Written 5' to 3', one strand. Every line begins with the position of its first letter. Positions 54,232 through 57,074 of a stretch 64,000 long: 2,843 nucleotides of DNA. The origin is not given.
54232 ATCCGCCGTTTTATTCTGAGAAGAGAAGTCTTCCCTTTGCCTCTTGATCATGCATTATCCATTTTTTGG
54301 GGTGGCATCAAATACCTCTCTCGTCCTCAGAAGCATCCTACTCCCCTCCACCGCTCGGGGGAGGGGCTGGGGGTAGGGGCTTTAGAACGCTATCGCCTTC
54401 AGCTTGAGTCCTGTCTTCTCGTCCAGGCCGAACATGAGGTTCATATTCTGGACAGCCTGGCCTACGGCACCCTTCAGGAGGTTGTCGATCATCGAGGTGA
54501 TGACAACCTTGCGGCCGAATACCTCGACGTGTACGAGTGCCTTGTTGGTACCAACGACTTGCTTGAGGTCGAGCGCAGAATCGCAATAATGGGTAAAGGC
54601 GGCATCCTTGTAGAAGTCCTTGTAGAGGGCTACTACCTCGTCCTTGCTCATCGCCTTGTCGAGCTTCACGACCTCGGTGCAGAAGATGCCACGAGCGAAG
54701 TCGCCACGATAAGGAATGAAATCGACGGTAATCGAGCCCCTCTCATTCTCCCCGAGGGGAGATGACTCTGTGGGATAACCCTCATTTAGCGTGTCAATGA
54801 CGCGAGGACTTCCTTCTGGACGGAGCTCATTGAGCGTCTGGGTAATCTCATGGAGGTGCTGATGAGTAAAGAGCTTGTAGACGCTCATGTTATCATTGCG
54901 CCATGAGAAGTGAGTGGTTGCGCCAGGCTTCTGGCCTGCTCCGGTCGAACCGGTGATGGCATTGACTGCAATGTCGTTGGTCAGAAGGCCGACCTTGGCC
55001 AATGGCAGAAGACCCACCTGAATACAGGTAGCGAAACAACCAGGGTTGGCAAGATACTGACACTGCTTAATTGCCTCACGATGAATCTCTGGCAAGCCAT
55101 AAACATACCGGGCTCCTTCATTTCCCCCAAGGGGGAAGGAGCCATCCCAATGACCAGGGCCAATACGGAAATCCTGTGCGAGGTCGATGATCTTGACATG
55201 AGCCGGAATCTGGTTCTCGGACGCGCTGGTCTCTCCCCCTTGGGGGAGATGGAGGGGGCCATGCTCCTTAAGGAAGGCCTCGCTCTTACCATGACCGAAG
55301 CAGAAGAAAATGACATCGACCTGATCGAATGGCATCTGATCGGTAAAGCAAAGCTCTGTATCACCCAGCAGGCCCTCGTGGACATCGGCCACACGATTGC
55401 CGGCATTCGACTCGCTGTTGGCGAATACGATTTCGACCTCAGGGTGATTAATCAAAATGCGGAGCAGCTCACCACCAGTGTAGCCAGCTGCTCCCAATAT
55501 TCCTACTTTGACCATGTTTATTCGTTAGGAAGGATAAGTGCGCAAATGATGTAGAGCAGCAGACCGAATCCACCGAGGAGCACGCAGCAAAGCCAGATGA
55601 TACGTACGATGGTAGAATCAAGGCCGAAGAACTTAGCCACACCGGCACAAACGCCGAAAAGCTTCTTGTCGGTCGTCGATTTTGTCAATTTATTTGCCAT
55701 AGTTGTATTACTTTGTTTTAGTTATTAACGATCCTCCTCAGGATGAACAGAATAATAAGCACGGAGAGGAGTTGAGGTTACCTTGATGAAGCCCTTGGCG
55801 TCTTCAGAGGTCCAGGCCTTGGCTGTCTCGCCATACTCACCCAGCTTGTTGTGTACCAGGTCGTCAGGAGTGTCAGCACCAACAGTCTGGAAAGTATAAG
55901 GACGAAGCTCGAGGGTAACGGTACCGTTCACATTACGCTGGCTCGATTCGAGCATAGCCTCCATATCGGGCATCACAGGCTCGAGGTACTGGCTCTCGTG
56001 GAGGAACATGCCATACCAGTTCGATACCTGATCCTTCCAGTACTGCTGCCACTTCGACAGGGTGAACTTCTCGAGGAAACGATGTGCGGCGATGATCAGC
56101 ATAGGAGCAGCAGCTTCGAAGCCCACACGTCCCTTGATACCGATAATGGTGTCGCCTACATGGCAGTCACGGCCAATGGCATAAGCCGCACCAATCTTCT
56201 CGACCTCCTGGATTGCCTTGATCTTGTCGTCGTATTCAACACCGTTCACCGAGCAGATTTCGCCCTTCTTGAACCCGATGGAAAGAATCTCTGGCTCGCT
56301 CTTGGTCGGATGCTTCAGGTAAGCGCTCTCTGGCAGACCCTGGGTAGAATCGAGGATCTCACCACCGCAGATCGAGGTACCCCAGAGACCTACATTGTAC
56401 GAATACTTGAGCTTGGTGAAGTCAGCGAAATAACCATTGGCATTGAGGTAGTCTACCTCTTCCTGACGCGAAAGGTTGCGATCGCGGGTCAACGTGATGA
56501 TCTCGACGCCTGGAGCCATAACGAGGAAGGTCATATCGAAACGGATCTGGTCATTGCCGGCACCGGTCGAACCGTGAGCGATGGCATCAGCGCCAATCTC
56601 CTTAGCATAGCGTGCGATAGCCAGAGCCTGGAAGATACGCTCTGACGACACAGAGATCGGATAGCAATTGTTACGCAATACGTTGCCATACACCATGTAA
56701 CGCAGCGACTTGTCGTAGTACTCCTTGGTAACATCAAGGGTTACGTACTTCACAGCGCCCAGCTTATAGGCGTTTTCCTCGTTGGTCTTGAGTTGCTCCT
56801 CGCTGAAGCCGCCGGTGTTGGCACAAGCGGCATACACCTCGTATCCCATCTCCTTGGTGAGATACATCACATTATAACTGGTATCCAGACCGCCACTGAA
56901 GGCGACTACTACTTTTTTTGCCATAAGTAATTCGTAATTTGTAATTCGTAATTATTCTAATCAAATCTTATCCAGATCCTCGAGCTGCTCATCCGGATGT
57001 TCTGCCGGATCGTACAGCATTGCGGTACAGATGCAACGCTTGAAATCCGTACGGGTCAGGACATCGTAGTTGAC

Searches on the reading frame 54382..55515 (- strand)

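Call 58: search_protein_families(library=pfam, proteins=[window:54382-55515:-], max_evalue=0.001)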
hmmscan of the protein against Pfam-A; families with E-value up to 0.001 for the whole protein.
window:54382-55515:- (377 aa): 2 families
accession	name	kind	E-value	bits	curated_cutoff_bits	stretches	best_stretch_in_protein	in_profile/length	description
PF22698.1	Semialdhyde_dhC_1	-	1.4e-43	149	27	2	160-232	1-74/165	Semialdehyde dehydrogenase, dimerisation domain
PF01118.30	Semialdhyde_dh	-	1.1e-25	90.8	26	1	3-151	1-120/121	Semialdehyde dehydrogenase, NAD binding domain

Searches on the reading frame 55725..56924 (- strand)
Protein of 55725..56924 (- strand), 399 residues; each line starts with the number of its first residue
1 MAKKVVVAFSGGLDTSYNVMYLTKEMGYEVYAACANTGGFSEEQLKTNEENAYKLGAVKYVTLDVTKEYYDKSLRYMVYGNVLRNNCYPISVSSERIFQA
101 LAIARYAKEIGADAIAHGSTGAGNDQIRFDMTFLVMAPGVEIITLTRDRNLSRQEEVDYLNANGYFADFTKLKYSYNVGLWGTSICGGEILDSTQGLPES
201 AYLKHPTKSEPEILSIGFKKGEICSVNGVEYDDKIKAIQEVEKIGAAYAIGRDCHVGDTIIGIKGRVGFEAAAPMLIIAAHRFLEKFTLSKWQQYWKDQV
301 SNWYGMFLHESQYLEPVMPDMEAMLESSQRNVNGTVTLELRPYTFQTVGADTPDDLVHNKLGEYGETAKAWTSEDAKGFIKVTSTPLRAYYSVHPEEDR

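Call 58: search_protein_families(library=pfam, proteins=[window:55725-56924:-], max_evalue=0.001)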
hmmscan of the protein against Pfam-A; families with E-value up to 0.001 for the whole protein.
window:55725-56924:- (399 aa): 3 families
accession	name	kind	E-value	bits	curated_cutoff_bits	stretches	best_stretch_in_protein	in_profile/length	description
PF00764.25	Arginosuc_synth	-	8.3e-37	127.2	27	1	4-163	1-159/162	Arginosuccinate synthase N-terminal HUP domain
PF20979.2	Arginosuc_syn_C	-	5.3e-31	108.3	27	1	174-388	1-217/219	Arginosuccinate synthase C-terminal domain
PF06508.19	QueC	-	0.00017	21.6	22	1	4-119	1-120/210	Queuosine biosynthesis protein QueC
